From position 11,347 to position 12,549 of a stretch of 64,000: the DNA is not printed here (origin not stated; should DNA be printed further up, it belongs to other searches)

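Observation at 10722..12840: Orphan RiPP-like operon: secreted protein, HprK-like kinase, S24 peptidase and PqqD/RRE, with no recognisable precursor or core maturase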

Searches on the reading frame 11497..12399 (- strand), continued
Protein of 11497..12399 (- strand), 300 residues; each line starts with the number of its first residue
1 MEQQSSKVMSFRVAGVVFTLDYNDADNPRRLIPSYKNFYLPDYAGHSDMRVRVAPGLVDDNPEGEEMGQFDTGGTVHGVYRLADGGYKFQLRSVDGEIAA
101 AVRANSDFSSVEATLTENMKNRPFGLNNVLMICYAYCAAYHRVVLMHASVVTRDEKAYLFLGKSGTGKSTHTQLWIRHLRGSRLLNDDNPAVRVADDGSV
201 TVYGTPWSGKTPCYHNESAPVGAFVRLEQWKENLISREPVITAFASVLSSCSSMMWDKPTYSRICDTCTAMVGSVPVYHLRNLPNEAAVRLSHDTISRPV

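Call 62: find_encoding_contigs(protein=P0008, flank=6000, max_places=1)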
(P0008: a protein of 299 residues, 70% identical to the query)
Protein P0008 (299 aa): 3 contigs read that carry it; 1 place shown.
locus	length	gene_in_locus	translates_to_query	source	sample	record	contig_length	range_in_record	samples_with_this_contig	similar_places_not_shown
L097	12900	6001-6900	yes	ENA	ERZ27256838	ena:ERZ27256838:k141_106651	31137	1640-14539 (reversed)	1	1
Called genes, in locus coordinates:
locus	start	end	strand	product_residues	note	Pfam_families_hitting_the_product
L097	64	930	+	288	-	PF04085:MreC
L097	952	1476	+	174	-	-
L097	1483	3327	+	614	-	PF03717:PBP_dimer, PF00905:Transpeptidase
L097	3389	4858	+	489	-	PF01098:FTSW_RODA_SPOVE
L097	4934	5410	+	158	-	-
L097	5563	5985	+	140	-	-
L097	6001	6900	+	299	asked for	PF27840:ScmC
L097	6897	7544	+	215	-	PF00717:Peptidase_S24 (weak)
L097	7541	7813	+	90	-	PF05402:PqqD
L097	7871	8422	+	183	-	PF18306:LDcluster4, PF03641:Lysine_decarbox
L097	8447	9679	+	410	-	PF07670:Gate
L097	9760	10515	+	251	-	PF00977:His_biosynth, PF01207:Dus (faint), PF03060:NMO (faint), PF05690:ThiG (faint)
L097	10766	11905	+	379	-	PF13421:Band_7_1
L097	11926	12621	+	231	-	-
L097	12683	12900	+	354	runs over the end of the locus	-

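Call 63: search_protein_families(library=ncbifam, proteins=[L089:8751-10415:+, L091:8862-10559:+, L094:5660-6994:+, L094:8594-9109:+, L094:7879-8319:+, L094:7001-7882:+, L019:6647-7963:+], max_evalue=0.001)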
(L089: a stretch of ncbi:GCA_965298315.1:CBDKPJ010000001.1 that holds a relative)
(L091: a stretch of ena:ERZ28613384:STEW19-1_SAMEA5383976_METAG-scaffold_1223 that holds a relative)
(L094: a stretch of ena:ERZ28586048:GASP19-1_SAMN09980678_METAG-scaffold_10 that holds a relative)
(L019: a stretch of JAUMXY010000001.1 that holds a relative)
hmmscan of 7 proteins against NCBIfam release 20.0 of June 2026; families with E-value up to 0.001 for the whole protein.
L089:8751-10415:+ (554 aa): 179 families (the best 25 are shown)
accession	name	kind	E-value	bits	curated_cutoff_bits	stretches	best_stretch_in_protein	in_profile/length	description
TIGR03375.1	type_I_sec_LssB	subfamily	6.7e-73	246.1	693.1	1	58-545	187-669/696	type I secretion system permease/ATPase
TIGR02204.1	MsbA_rel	hypoth_equivalog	3.2e-69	234.1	780.4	1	6-538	6-535/576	ABC transporter, permease/ATP-binding protein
TIGR02203.1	MsbA_lipidA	equivalog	4.1e-67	227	602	1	26-537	22-528/572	lipid A export permease/ATP-binding protein MsbA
TIGR02868.1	CydC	equivalog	7.1e-64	216.3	329.05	1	90-537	83-529/530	thiol reductant ABC exporter subunit CydC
TIGR02857.1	CydD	equivalog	2.1e-63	215.1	435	1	33-550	15-529/529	thiol reductant ABC exporter subunit CydD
TIGR03796.1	NHLM_micro_ABC1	equivalog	4.8e-62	210.2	853.3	1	5-551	141-685/710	NHLP family bacteriocin export ABC transporter peptidase/permease/ATPase subunit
NF008364.0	PRK11160.1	equivalog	2e-60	205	630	1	90-551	90-548/575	heme ABC transporter ATP-binding protein/permease CydC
TIGR00958.1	3a01208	subfamily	8.9e-59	199.4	874.6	1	60-545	201-681/711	antigen peptide transporter 2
TIGR01846.1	type_I_sec_HlyB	subfamily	1.2e-57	195.7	725.55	1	66-550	185-664/694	type I secretion system permease/ATPase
TIGR01193.1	bacteriocin_ABC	subfamily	1.9e-56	192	523.85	1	39-543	178-674/708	peptide cleavage/export ABC transporter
NF010178.0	PRK13657.1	equivalog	4.7e-55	187.1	733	1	57-537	53-529/588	glucan ABC transporter ATP-binding protein/ permease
NF052233.1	CphA_assoc_ABC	equivalog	4.1e-52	177.5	880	1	39-541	210-706/766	cyanophycin metabolism-associated ABC transporter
NF008379.0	PRK11174.1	equivalog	9.5e-51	173.1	684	1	5-540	9-546/588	heme ABC transporter permease/ATP-binding protein CydD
NF045513.1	HepA_fam_ABC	equivalog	2.2e-49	168.4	725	1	57-537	92-568/610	heterocyst formation ABC transporter subunit HepA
TIGR03797.1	NHLM_micro_ABC2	equivalog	8.8e-47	160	709.4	1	15-537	133-644/686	NHLP bacteriocin export ABC transporter permease/ATPase subunit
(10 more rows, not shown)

L091:8862-10559:+ (565 aa): 180 families (the best 25 are shown)
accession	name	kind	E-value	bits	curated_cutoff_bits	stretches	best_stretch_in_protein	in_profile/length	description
TIGR03375.1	type_I_sec_LssB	subfamily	7.5e-72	242.6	693.1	1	75-556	189-672/696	type I secretion system permease/ATPase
TIGR02203.1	MsbA_lipidA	equivalog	1.5e-63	215.2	602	1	70-556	50-539/572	lipid A export permease/ATP-binding protein MsbA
TIGR02857.1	CydD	equivalog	1e-62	212.8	435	1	62-558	40-529/529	thiol reductant ABC exporter subunit CydD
TIGR02204.1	MsbA_rel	hypoth_equivalog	1.5e-62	212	780.4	1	78-558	62-547/576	ABC transporter, permease/ATP-binding protein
TIGR03796.1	NHLM_micro_ABC1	equivalog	3e-61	207.5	853.3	1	10-560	141-686/710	NHLP family bacteriocin export ABC transporter peptidase/permease/ATPase subunit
TIGR01846.1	type_I_sec_HlyB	subfamily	2.4e-60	204.6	725.55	1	77-559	181-665/694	type I secretion system permease/ATPase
TIGR02868.1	CydC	equivalog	7.7e-60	203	329.05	1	18-545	8-529/530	thiol reductant ABC exporter subunit CydC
TIGR00958.1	3a01208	subfamily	1e-57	195.9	874.6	1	41-560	166-688/711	antigen peptide transporter 2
NF008364.0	PRK11160.1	equivalog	3.2e-55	187.8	630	1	98-558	83-547/575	heme ABC transporter ATP-binding protein/permease CydC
NF010178.0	PRK13657.1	equivalog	6.5e-55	186.7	733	1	74-558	55-542/588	glucan ABC transporter ATP-binding protein/ permease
TIGR01193.1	bacteriocin_ABC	subfamily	1.1e-53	182.8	523.85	1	128-559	249-682/708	peptide cleavage/export ABC transporter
NF008056.1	PRK10790.1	equivalog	1e-51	176.2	746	1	83-558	73-547/584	SmdB family multidrug efflux ABC transporter permease/ATP-binding protein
NF052233.1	CphA_assoc_ABC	equivalog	1.6e-51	175.6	880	1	10-559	171-716/766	cyanophycin metabolism-associated ABC transporter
NF045513.1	HepA_fam_ABC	equivalog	3e-48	164.7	725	1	65-558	83-581/610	heterocyst formation ABC transporter subunit HepA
NF008381.0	PRK11176.1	equivalog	4.8e-48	163.9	867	1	80-552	70-545/582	lipid A ABC transporter ATP-binding protein/permease MsbA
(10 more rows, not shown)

L094:5660-6994:+ (444 aa): 0 families

L094:8594-9109:+ (171 aa): 0 families

L094:7879-8319:+ (146 aa): 4 families
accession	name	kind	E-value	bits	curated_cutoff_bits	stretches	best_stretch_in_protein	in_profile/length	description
TIGR00498.1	lexA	equivalog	1.4e-08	34.6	110.95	1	19-111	109-202/203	transcriptional repressor LexA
TIGR02228.1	sigpep_I_arch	equivalog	5.3e-05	23.1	51.85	1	31-127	38-144/158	signal peptidase I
TIGR02754.1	sod_Ni_protease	equivalog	0.00042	20.7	63.25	1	28-88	2-67/90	nickel-type superoxide dismutase maturation protease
NF007621.2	PRK10276.1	subfamily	0.00044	20.3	110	1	22-98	27-101/115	translesion error-prone DNA polymerase V autoproteolytic subunit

L094:7001-7882:+ (293 aa): 2 families
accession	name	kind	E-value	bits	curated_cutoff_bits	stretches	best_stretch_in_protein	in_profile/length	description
TIGR04352.1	HprK_rel_A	equivalog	3.7e-06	26.2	200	1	127-188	86-145/280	HprK-related kinase A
NF006821.0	PRK09344.1-3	subfamily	0.00029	19.6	369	1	134-197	198-269/525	phosphoenolpyruvate carboxykinase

L019:6647-7963:+ (438 aa): 1 family
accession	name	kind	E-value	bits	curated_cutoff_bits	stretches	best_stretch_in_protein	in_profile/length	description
TIGR02806.2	clostrip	equivalog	3.8e-13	49.1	550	1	58-262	3-217/472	clostripain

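Call 64: search_protein_families(library=pfam, proteins=[L094:5660-6994:+, L094:8594-9109:+, L094:7879-8319:+, L019:6647-7963:+, L097:4934-5410:+, L097:6897-7544:+], max_evalue=0.01)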
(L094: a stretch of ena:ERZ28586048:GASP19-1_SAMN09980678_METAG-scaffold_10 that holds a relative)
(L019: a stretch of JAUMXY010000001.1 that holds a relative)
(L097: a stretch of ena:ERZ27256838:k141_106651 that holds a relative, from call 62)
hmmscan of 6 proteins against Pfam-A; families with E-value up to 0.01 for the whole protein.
L094:5660-6994:+ (444 aa): 1 family
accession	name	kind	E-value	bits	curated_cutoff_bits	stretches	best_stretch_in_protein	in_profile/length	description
PF14200.12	RicinB_lectin_2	-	5.6e-12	46.6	25.6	1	324-420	2-87/89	Ricin-type beta-trefoil lectin domain-like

L094:8594-9109:+ (171 aa): 1 family
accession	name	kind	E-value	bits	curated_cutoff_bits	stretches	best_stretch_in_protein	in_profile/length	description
PF14907.12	NTP_transf_5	-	1.4e-10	41.6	31.2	1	29-110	2-83/249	Uncharacterised nucleotidyltransferase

L094:7879-8319:+ (146 aa): 1 family
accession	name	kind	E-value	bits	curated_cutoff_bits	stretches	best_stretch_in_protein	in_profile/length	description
PF00717.28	Peptidase_S24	-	2.4e-09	37.4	23.3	1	19-104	30-115/116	Peptidase S24-like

L019:6647-7963:+ (438 aa): 1 family
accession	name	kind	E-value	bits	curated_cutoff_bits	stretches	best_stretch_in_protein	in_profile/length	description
PF03415.19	Peptidase_C11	-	1.6e-43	150.1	25.8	1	61-371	1-293/359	Clostripain family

L097:4934-5410:+ (158 aa): 0 families

L097:6897-7544:+ (215 aa): 1 family
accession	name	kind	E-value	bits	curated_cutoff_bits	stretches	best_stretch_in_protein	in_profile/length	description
PF00717.28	Peptidase_S24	-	3.2e-06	27.3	23.3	1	63-148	30-115/116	Peptidase S24-like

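Call 72: search_protein_families(library=padloc, proteins=[window:11497-12399:-], max_evalue=0.01)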
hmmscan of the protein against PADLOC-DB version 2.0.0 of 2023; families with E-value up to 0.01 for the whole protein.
window:11497-12399:- (300 aa): 0 families

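Call 75: find_related_loci(query=A1, collection=viral_contigs, flank=6000)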
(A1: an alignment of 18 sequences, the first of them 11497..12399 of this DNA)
Query A1 (300 aa) in viral_contigs; peptide patterns used: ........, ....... (x = any residue, [..] = any of these).
53 stretches matched a pattern; 2 encode a relative of the query (tblastn E <= 1e-3); 2 distinct loci.
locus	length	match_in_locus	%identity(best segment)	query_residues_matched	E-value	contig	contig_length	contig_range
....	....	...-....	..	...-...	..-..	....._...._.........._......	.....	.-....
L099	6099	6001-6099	58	141-173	5e-8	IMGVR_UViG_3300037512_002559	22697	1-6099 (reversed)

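Call 77: find_encoding_contigs(protein=P0207, flank=6000, max_places=2)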
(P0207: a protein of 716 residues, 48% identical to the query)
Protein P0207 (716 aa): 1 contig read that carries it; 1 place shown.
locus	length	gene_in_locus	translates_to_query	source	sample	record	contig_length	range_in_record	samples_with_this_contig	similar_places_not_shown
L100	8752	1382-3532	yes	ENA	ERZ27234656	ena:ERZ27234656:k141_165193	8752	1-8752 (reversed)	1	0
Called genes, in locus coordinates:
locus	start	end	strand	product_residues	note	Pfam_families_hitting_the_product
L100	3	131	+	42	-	?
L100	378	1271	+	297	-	PF01975:SurE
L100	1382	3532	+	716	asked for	PF02684:LpxB, PF27840:ScmC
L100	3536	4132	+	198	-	PF00717:Peptidase_S24 (weak)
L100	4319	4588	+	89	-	PF05402:PqqD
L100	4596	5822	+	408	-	PF01306:LacY_symp (weak), PF07690:MFS_1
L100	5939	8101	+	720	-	PF08308:PEGA, PF13620:CarboxypepD_reg (faint), PF13715:CarbopepD_reg_2 (faint), PF08308:PEGA, PF07603:Lcl_C (weak)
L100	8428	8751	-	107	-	?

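Call 88: list_cluster_members(proteins=[P0079, P0061, P0110, P0074, P0082, P0047, P0050, P0055, P0017, P0029])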
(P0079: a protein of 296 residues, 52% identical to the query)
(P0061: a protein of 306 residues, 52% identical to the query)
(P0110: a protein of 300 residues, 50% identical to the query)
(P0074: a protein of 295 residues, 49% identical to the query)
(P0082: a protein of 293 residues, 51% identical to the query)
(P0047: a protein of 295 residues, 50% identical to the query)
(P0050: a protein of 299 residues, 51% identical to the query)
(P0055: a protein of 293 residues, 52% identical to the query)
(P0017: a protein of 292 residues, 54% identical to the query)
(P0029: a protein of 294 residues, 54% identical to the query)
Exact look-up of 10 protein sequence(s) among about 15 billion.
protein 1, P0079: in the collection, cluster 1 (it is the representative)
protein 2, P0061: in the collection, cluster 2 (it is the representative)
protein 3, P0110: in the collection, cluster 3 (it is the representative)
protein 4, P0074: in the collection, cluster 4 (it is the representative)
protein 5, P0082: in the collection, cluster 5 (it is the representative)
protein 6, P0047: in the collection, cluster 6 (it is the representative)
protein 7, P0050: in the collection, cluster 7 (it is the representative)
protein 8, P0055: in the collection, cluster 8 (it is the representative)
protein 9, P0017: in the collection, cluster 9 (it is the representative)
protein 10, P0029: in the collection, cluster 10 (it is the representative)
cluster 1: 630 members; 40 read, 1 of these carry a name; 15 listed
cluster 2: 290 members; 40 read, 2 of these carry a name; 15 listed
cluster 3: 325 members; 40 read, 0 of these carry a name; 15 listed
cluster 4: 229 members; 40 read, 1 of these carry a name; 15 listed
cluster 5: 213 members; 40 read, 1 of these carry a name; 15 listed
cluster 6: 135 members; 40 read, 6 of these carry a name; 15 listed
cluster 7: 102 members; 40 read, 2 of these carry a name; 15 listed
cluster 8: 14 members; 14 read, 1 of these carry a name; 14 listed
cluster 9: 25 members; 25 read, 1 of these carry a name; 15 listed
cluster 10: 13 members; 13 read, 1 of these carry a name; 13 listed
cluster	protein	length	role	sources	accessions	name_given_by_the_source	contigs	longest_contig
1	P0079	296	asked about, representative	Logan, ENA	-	-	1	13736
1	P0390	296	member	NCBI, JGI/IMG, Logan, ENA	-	hypothetical protein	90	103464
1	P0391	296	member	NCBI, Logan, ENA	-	-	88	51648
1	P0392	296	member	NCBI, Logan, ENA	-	-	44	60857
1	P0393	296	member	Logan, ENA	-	-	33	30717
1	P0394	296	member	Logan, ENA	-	-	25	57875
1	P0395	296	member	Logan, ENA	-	-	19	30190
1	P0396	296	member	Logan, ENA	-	-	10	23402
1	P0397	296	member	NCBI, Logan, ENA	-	-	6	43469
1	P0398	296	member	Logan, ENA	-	-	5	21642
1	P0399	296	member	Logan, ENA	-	-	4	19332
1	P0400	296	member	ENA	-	-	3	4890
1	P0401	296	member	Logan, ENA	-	-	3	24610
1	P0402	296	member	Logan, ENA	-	-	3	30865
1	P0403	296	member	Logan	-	-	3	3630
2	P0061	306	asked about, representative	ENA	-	-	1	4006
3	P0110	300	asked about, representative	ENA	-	-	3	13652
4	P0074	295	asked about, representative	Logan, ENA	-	-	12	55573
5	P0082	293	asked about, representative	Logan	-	-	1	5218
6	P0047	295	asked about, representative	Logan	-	-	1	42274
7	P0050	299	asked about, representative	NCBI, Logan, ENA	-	-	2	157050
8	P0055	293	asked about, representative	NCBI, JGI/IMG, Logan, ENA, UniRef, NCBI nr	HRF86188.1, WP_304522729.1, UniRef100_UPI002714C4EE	hypothetical protein [Bacteroides acidifaciens] | hypothetical protein n=1 Tax=Bacteroides acidifaciens TaxID=85831 RepID=UPI002714C4EE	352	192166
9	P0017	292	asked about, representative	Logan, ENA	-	-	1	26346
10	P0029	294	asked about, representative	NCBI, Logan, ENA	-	-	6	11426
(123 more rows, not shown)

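Call 89: search_dna_similar(query=window:11497-12399:-, collection=plasmids, mode=protein, max_evalue=0.001, max_rows=25)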
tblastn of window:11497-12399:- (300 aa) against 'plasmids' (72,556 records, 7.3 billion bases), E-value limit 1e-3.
Records with a match: 3; places in all: 3; records where one place covers at least 80% of the query: 1.
Best place of each record, by identity: <60% 3.
By first word of the organism name: Prevotella 1; Phocaeicola 1; Butyrivibrio 1.
By predicted mobility (MOB-suite, as given by PLSDB): non-mobilizable 3.
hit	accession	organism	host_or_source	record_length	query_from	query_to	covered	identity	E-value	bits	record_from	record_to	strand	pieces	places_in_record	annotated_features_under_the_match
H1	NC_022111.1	Prevotella sp. oral taxon 299 str. F0039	Homo sapiens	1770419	4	298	98%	32.7%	5e-48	178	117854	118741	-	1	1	none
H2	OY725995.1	Phocaeicola massiliensis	-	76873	76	296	74%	37.8%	8e-31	129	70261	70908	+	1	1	record has no annotation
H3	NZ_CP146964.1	Butyrivibrio fibrisolvens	Bovinae,Bovine rumen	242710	140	293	51%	32.5%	5e-13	77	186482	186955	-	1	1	hypothetical protein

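Call 90: get_annotated_region(hit=H3, flank=7000)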
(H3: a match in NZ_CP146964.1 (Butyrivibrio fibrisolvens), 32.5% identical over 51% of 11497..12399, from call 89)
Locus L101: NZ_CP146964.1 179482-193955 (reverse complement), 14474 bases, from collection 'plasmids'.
description: Butyrivibrio fibrisolvens strain D1 plasmid pNP243, complete sequence
organism: Butyrivibrio fibrisolvens (NCBI taxid 831)
taxonomy: Bacteria; Bacillota; Clostridia; Lachnospirales; Lachnospiraceae; Butyrivibrio; Butyrivibrio fibrisolvens
host: -; source: Bovinae,Bovine rumen; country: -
typing (MOB-suite, as given by PLSDB): non-mobilizable
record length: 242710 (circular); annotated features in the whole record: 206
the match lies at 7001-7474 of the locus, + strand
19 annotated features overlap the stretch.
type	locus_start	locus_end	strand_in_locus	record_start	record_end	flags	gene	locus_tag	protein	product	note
CDS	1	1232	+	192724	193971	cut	-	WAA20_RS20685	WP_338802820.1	nucleotidyltransferase family protein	-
CDS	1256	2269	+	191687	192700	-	-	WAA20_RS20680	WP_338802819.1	glycosyltransferase family 2 protein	-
CDS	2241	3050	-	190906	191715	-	-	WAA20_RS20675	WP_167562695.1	HAMP domain-containing sensor histidine kinase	GO:0007165 - signal transduction [Evidence IEA]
CDS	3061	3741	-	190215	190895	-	-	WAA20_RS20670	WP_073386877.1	response regulator transcription factor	GO:0000160 - phosphorelay signal transduction system [Evidence IEA]; GO:0006355 - regulation of DNA-templated ...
CDS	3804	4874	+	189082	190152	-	-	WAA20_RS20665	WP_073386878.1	hypothetical protein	-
CDS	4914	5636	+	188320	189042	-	-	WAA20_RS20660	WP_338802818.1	ABC transporter ATP-binding protein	-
CDS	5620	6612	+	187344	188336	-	-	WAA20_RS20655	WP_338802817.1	ABC transporter ATP-binding protein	-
CDS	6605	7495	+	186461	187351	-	-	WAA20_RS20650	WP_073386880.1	hypothetical protein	-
CDS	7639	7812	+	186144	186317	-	-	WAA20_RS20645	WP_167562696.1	hypothetical protein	-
CDS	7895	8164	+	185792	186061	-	-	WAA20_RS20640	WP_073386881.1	PqqD family protein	-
CDS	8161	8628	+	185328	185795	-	-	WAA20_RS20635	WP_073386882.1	S24/S26 family peptidase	-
CDS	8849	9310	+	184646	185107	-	pssD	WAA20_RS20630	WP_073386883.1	PssD/Cps14F family polysaccharide biosynthesis glycosyltransferase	-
CDS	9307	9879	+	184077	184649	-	pssE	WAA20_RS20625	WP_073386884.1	PssE/Cps14G family polysaccharide biosynthesis glycosyltransferase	-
CDS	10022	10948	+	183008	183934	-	-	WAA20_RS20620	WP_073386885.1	RluA family pseudouridine synthase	GO:0001522 - pseudouridine synthesis [Evidence IEA]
CDS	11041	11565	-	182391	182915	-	-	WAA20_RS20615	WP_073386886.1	hypothetical protein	-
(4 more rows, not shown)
